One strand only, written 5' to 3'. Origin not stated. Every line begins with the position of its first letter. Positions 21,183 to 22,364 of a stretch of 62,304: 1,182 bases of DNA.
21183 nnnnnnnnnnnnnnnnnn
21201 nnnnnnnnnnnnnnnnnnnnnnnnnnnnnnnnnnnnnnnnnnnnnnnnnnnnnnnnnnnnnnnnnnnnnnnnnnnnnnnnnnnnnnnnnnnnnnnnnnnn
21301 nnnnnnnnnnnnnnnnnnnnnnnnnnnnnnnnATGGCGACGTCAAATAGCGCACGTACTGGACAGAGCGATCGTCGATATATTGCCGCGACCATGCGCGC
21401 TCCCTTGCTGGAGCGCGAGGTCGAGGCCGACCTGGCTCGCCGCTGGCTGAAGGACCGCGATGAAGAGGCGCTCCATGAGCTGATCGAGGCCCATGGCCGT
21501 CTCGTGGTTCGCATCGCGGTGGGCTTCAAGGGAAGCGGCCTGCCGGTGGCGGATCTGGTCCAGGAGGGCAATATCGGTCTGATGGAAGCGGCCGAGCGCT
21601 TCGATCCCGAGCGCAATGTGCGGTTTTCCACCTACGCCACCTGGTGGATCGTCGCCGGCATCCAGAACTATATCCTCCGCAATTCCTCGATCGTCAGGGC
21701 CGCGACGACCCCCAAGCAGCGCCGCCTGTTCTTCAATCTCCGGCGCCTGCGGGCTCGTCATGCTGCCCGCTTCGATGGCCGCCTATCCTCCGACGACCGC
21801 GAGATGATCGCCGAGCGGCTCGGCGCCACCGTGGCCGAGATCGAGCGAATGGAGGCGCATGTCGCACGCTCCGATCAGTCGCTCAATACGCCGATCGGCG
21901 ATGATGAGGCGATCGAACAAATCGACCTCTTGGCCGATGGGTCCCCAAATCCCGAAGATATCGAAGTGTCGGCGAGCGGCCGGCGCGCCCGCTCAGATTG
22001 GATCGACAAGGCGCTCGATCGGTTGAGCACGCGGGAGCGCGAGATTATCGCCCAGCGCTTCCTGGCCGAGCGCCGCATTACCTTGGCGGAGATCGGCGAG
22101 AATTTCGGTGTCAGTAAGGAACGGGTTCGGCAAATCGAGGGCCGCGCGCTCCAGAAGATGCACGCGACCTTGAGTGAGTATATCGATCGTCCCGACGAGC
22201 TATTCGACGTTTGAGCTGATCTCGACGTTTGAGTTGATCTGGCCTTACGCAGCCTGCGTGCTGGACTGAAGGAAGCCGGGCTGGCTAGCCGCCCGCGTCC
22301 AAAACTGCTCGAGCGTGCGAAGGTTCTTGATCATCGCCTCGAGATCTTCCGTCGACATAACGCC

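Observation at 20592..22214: Cys-rich MarR repressor divergent from an RpoH2-like sigma factor, with readable operators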

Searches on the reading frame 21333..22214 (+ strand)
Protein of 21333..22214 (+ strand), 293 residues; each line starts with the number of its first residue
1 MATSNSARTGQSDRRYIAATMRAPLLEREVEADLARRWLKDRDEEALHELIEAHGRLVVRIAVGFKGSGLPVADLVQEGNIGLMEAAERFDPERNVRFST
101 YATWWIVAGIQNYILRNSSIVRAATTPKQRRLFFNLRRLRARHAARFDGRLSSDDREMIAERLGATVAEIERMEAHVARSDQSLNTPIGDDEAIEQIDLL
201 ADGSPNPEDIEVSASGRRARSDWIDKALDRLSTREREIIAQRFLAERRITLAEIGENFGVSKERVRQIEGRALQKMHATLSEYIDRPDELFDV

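Call 3: search_protein_families(library=pfam, proteins=[window:21333-22214:+], max_evalue=0.01)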
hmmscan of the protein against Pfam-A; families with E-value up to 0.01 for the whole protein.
window:21333-22214:+ (293 aa): 5 families
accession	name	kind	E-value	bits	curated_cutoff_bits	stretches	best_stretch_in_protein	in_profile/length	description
PF04542.20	Sigma70_r2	-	7e-22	77.5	24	1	50-118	1-69/71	Sigma-70 region 2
PF04545.22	Sigma70_r4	-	5.2e-17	61.5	24.1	1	227-276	1-48/50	Sigma-70, region 4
PF16509.11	KORA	-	3.8e-06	27.5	26.7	1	225-278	10-60/84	TrfB plasmid transcriptional repressor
PF04539.22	Sigma70_r3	-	2.2e-05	24.9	25.3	1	157-209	24-76/78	Sigma-70 region 3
PF08281.18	Sigma70_r4_2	-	0.00037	20.5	25.7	1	222-276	2-54/54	Sigma-70, region 4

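Call 4: search_protein_families(library=ncbifam, proteins=[window:21333-22214:+], max_evalue=0.01)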
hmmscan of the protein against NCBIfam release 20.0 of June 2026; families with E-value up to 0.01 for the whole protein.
window:21333-22214:+ (293 aa): 58 families (the best 25 are shown)
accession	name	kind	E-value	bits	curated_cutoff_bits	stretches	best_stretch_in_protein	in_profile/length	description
NF005693.0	PRK07500.1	equivalog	1.5e-94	316.4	315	1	9-282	4-279/289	RNA polymerase factor sigma-32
NF005143.0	PRK06596.1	subfamily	5.5e-84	282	241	1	12-282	15-283/285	RNA polymerase factor sigma-32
TIGR02392.1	rpoH_proteo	equivalog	6.8e-83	278.4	323.1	1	15-280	5-268/270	RNA polymerase sigma factor RpoH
TIGR02394.1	rpoS_proteo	equivalog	2.2e-50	171.8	378.7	1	6-282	8-276/285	RNA polymerase sigma factor RpoS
NF004207.0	PRK05657.1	equivalog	3.8e-47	161.2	394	1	11-282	56-319/329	RNA polymerase sigma factor RpoS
TIGR02997.1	Sig70-cyanoRpoD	subfamily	2.6e-45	155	384.5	1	42-277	71-298/298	RNA polymerase sigma factor, RpoD/SigA family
NF041931.2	MzaA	equivalog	5.1e-45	154.5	800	1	39-278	469-703/726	MZA anti-phage system associated sigma-70 family RNA polymerase sigma factor MzaA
TIGR02393.1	RpoD_Cterm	equivalog_domain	1.5e-41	142.6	354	1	48-279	3-227/238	RNA polymerase sigma factor RpoD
NF004208.0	PRK05658.1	equivalog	7.6e-40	137.5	555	1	42-277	389-617/631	RNA polymerase sigma factor RpoD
NF005785.0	PRK07598.1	equivalog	1.6e-39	135.9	554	1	44-277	174-399/415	RNA polymerase sigma factor SigC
NF006666.0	PRK09210.1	equivalog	8.7e-39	133.9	572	1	4-277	92-357/370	RNA polymerase sigma factor RpoD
NF005643.0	PRK07406.1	equivalog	2.4e-37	128.9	500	1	42-277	157-384/397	RNA polymerase sigma factor RpoD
NF005920.0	PRK07921.1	subfamily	3.9e-35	121.4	464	1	42-277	87-315/328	RNA polymerase sigma factor SigB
NF004562.0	PRK05901.1-4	equivalog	1.3e-34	119.7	779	1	25-278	297-542/571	RNA polymerase sigma factor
NF005642.0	PRK07405.1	subfamily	1.7e-34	119.4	524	1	41-280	78-312/318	RNA polymerase sigma factor SigD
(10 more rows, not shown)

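Call 24: search_dna_similar(query=window:21333-22211:+, collection=plasmids, mode=protein, max_evalue=1e-30, max_rows=40)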
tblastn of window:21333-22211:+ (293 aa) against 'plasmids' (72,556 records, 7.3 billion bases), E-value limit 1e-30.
Records with a match: 111; places in all: 137; records where one place covers at least 80% of the query: 110.
Best place of each record, by identity: <60% 111.
By first word of the organism name: Escherichia 25; Azospirillum 19; Pseudomonas 13; Klebsiella 7; Sinorhizobium 4; Bradyrhizobium 4; Sphingobium 4; Salmonella 3; Acinetobacter 3; Methylobacterium 2; and 24 more.
By predicted mobility (MOB-suite, as given by PLSDB): non-mobilizable 67; mobilizable 24; conjugative 20.
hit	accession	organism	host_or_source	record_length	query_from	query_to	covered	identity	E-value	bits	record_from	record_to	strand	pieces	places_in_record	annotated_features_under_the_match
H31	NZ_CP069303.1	Shinella sp. PSBB067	monoisolate,Minnesota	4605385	9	280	93%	50.9%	5e-61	216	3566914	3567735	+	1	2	none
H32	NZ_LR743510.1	Methylobacterium bullatum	-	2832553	14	282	92%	50.4%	2e-59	211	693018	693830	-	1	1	none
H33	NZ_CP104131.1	Sinorhizobium sp. K101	Phaseolus vulgaris,cell ...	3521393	2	284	97%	47.6%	3e-61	216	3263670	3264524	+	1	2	none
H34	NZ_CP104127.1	Sinorhizobium sp. M103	Phaseolus vulgaris,cell ...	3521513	2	284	97%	47.6%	3e-61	216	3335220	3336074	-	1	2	none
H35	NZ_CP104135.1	Sinorhizobium sp. C101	Phaseolus vulgaris,cell ...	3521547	2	284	97%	47.6%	3e-61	216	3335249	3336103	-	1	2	none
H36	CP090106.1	Sinorhizobium meliloti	Medicago,Cell culture,Plant nodule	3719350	2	281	96%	48.1%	2e-61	217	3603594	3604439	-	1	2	RNA polymerase factor sigma-32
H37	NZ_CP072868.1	Rhizobium sp. NLR16a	lentil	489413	12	280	92%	48.2%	2e-57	206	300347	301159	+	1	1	RNA polymerase factor sigma-32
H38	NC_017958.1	Tistrella mobilis KA081020-065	-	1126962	11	276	91%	48.1%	6e-55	198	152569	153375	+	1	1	record has no annotation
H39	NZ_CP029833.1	Azospirillum ramasamyi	single cell,Cow dung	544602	6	276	92%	43.4%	1e-52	191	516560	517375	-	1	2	rpoH: RNA polymerase sigma factor RpoH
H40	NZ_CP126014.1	Bradyrhizobium japonicum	Glycine max,soybean,root nodule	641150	15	281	91%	44.0%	5e-49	181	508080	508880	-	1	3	rpoH: RNA polymerase sigma factor RpoH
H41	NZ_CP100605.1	Bradyrhizobium sp. Ash2021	-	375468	16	290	94%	42.5%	2e-54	197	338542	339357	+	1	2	rpoH: RNA polymerase sigma factor RpoH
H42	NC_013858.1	Azospirillum sp. B510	-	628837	10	276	91%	43.8%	4e-49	181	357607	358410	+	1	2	rpoH: RNA polymerase sigma factor RpoH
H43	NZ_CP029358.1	Azospirillum thermophilum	cell culture,hot spring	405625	6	276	92%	42.9%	4e-51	187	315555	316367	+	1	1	rpoH: RNA polymerase sigma factor RpoH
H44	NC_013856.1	Azospirillum sp. B510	-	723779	4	277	94%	42.3%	6e-51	187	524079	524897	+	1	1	rpoH: RNA polymerase sigma factor RpoH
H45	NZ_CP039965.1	Pseudorhodobacter turbinis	single bacterial isolate,Turban shell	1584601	7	280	94%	42.3%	2e-49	182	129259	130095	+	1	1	record has no annotation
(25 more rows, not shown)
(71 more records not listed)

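Call 25: get_annotated_region(hit=H36, flank=3000)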
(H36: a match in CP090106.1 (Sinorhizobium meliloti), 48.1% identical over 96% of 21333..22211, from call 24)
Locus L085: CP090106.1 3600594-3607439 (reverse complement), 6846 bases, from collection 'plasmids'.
description: Sinorhizobium meliloti strain Ak57 plasmid pSymB, complete sequence
organism: Sinorhizobium meliloti (NCBI taxid 382)
taxonomy: Bacteria; Pseudomonadota; Alphaproteobacteria; Hyphomicrobiales; Rhizobiaceae; Sinorhizobium; Sinorhizobium meliloti
host: -; source: Medicago,Cell culture,Plant nodule; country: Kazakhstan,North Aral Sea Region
typing (MOB-suite, as given by PLSDB): non-mobilizable
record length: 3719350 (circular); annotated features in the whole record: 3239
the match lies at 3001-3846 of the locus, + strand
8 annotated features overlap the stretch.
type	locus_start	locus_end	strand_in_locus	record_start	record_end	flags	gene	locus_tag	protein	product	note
CDS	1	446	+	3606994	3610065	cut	-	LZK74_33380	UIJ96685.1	helicase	-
CDS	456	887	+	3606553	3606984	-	-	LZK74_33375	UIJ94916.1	RNA-binding S4 domain-containing protein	-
CDS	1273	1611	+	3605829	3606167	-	-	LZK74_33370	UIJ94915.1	ferredoxin family protein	-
CDS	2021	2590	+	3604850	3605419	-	-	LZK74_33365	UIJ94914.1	CarD family transcriptional regulator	-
CDS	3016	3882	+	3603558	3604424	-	-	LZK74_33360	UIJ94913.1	RNA polymerase factor sigma-32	-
CDS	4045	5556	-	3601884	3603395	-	-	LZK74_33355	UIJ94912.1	M48 family metalloprotease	-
CDS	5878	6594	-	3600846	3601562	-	thiQ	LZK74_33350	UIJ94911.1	thiamine ABC transporter ATP-binding protein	-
CDS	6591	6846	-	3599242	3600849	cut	thiP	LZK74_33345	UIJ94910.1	thiamine/thiamine pyrophosphate ABC transporter permease ThiP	-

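Call 26: get_annotated_region(hit=H39, flank=3000)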
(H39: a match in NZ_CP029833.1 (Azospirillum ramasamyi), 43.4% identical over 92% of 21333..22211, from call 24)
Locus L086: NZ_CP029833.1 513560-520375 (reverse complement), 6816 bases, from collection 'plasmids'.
description: Azospirillum ramasamyi strain M2T2B2 plasmid unnamed3, complete sequence
organism: Azospirillum ramasamyi (NCBI taxid 682998)
taxonomy: Bacteria; Pseudomonadota; Alphaproteobacteria; Rhodospirillales; Azospirillaceae; Azospirillum; Azospirillum ramasamyi
host: -; source: single cell,Cow dung; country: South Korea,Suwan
typing (MOB-suite, as given by PLSDB): non-mobilizable
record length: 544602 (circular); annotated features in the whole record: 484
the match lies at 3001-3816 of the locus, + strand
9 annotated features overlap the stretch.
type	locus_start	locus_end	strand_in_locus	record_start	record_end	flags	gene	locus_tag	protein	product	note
CDS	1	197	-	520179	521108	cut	-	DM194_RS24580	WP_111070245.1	DMT family transporter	GO:0055085 - transmembrane transport [Evidence IEA]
CDS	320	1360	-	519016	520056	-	-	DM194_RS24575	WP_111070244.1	esterase-like activity of phytase family protein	-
CDS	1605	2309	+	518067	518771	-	-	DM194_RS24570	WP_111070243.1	histidine kinase dimerization/phosphoacceptor domain -containing protein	-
CDS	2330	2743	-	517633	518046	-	-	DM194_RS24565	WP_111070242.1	NifB/NifX family molybdenum-iron cluster-binding protein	-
CDS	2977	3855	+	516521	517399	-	rpoH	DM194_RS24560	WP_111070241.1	RNA polymerase sigma factor RpoH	GO:0006352 - DNA-templated transcription initiation [Evidence IEA]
CDS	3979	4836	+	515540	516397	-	-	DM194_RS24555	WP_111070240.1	DUF1989 domain-containing protein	-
CDS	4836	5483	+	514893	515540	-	pcp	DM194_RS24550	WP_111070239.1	pyroglutamyl-peptidase I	GO:0030163 - protein catabolic process [Evidence IEA]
CDS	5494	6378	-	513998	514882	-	-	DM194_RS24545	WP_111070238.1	LysR substrate-binding domain-containing protein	-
CDS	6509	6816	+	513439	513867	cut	-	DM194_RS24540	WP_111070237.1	VOC family protein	-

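Call 27: get_annotated_region(hit=H38, flank=3000)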
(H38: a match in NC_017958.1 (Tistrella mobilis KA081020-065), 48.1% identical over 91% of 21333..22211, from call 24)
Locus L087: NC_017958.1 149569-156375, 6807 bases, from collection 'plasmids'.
description: Tistrella mobilis KA081020-065 plasmid pTM3, complete sequence
organism: Tistrella mobilis KA081020-065 (NCBI taxid 1110502)
taxonomy: Bacteria; Pseudomonadota; Alphaproteobacteria; Geminicoccales; Geminicoccaceae; Tistrella; Tistrella mobilis; Tistrella mobilis KA081020-065
host: -; source: -; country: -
typing (MOB-suite, as given by PLSDB): conjugative; replicon rep_cluster_10; relaxase MOBH; mating-pair formation MPF_G
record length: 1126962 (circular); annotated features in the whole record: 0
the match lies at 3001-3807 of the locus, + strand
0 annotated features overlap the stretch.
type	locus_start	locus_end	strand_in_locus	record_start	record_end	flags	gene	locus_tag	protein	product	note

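Call 36: search_dna_similar(query=L086:2977-3852:+, collection=plasmids, mode=protein, max_evalue=1e-40, max_rows=60)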
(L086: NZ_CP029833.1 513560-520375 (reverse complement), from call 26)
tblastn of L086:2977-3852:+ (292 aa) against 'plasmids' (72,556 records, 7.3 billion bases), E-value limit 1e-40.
Records with a match: 105; places in all: 127; records where one place covers at least 80% of the query: 104.
Best place of each record, by identity: >=99% 1; 95-99% 2; 90-95% 1; 80-90% 1; 60-80% 14; <60% 86.
By first word of the organism name: Escherichia 26; Azospirillum 19; Pseudomonas 13; Klebsiella 7; Sinorhizobium 4; Sphingobium 4; Bradyrhizobium 4; Acinetobacter 3; Methylobacterium 2; Sphingomonas 2; and 18 more.
By predicted mobility (MOB-suite, as given by PLSDB): non-mobilizable 60; mobilizable 24; conjugative 21.
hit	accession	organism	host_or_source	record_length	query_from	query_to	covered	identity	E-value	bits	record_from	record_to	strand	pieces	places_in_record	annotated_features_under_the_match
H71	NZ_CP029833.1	Azospirillum ramasamyi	single cell,Cow dung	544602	1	287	98%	100.0%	0e+0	583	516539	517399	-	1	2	rpoH: RNA polymerase sigma factor RpoH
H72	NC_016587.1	Azospirillum lipoferum 4B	-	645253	1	287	98%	96.2%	2e-180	558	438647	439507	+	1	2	rpoH: RNA polymerase sigma factor RpoH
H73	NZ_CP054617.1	Azospirillum oryzae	cell culture,soil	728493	1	287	98%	95.1%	4e-179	554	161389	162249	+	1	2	rpoH: RNA polymerase sigma factor RpoH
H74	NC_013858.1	Azospirillum sp. B510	-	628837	1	286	98%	94.1%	7e-179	554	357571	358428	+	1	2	rpoH: RNA polymerase sigma factor RpoH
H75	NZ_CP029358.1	Azospirillum thermophilum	cell culture,hot spring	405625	1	280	96%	80.7%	3e-147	463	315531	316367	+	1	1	rpoH: RNA polymerase sigma factor RpoH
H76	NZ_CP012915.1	Azospirillum brasilense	Digitaria eriantha,microbe,root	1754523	1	287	98%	72.1%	2e-136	432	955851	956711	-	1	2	none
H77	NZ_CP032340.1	Azospirillum brasilense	soil sample,Agricultural field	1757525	1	287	98%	72.1%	2e-136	432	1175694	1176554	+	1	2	none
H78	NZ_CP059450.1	Azospirillum brasilense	Prokaryotes,soil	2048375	1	287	98%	71.8%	6e-136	431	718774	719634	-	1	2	none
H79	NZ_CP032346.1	Azospirillum brasilense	soil sample,Agricultural field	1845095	1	287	98%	71.8%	1e-135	430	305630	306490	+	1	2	record has no annotation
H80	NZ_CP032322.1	Azospirillum argentinense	soil sample,Agricultural field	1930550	1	287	98%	71.8%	3e-135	429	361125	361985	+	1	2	record has no annotation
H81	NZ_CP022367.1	Azospirillum sp. TSH58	single cell,paddy soils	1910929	1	287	98%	71.4%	6e-136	431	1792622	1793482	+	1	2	record has no annotation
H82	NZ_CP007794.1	Azospirillum argentinense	Triticum aestivum L.,Root,wheat ...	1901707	1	287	98%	71.4%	2e-133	424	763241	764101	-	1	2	record has no annotation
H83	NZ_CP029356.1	Azospirillum thermophilum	cell culture,hot spring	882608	1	282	97%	61.7%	2e-109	355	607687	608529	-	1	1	rpoH: RNA polymerase sigma factor RpoH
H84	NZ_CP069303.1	Shinella sp. PSBB067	monoisolate,Minnesota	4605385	9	280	93%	62.4%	1e-106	347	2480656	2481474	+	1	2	none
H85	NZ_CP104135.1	Sinorhizobium sp. C101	Phaseolus vulgaris,cell ...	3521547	16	285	92%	62.0%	8e-105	342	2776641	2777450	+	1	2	none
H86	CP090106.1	Sinorhizobium meliloti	Medicago,Cell culture,Plant nodule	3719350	16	285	92%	62.0%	8e-105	342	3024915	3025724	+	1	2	rpoH: RNA polymerase sigma factor RpoH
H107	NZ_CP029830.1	Azospirillum ramasamyi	single cell,Cow dung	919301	12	280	92%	50.9%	9e-78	264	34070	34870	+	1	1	RNA polymerase factor sigma-32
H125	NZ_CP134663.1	Escherichia coli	Larus michahellis,bacteria,cloaca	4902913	15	280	91%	41.6%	1e-53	194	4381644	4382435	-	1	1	none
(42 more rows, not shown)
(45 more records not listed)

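Call 38: get_annotated_region(hit=H86, flank=1500)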
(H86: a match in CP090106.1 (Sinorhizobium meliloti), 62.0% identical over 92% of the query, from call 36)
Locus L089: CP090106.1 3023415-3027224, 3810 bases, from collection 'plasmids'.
description: Sinorhizobium meliloti strain Ak57 plasmid pSymB, complete sequence
organism: Sinorhizobium meliloti (NCBI taxid 382)
taxonomy: Bacteria; Pseudomonadota; Alphaproteobacteria; Hyphomicrobiales; Rhizobiaceae; Sinorhizobium; Sinorhizobium meliloti
host: -; source: Medicago,Cell culture,Plant nodule; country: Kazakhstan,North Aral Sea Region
typing (MOB-suite, as given by PLSDB): non-mobilizable
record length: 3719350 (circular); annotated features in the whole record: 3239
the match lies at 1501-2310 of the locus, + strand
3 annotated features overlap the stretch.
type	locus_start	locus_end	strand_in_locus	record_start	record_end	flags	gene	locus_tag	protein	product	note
CDS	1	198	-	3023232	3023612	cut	-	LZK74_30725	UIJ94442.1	hypothetical protein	-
CDS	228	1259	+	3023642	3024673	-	-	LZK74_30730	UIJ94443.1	RluA family pseudouridine synthase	-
CDS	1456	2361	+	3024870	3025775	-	rpoH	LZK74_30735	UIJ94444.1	RNA polymerase sigma factor RpoH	-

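Call 39: get_annotated_region(hit=H107, flank=3000)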
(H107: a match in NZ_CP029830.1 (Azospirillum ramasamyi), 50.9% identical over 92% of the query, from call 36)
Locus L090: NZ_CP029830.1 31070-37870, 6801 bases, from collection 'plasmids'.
description: Azospirillum ramasamyi strain M2T2B2 plasmid unnamed1, complete sequence
organism: Azospirillum ramasamyi (NCBI taxid 682998)
taxonomy: Bacteria; Pseudomonadota; Alphaproteobacteria; Rhodospirillales; Azospirillaceae; Azospirillum; Azospirillum ramasamyi
host: -; source: single cell,Cow dung; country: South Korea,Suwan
typing (MOB-suite, as given by PLSDB): non-mobilizable
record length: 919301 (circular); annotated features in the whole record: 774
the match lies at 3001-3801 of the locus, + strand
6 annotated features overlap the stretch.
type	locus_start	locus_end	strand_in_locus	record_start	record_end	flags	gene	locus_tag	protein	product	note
CDS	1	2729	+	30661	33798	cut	-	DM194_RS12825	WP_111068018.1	multidrug efflux RND transporter permease subunit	GO:0055085 - transmembrane transport [Evidence IEA]; GO:0042908 - xenobiotic transport [Evidence IEA]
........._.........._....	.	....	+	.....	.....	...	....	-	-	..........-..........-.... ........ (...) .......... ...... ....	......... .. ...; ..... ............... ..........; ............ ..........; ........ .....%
CDS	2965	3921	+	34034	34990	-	-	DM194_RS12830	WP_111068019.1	RNA polymerase factor sigma-32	-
CDS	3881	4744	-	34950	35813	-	-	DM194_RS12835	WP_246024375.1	DUF2243 domain-containing protein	-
CDS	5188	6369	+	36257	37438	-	opgC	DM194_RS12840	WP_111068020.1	OpgC domain-containing protein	-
CDS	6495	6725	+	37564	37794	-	-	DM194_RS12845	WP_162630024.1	hypothetical protein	-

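Call 40: get_annotated_region(hit=H125, flank=500)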
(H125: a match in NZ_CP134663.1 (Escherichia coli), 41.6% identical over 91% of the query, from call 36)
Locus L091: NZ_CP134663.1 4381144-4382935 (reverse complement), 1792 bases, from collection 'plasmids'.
description: Escherichia coli strain 64A:C plasmid unnamed1, complete sequence
organism: Escherichia coli (NCBI taxid 562)
taxonomy: Bacteria; Pseudomonadota; Gammaproteobacteria; Enterobacterales; Enterobacteriaceae; Escherichia; Escherichia coli
host: -; source: Larus michahellis,bacteria,cloaca; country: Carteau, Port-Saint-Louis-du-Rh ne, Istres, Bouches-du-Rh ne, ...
typing (MOB-suite, as given by PLSDB): non-mobilizable
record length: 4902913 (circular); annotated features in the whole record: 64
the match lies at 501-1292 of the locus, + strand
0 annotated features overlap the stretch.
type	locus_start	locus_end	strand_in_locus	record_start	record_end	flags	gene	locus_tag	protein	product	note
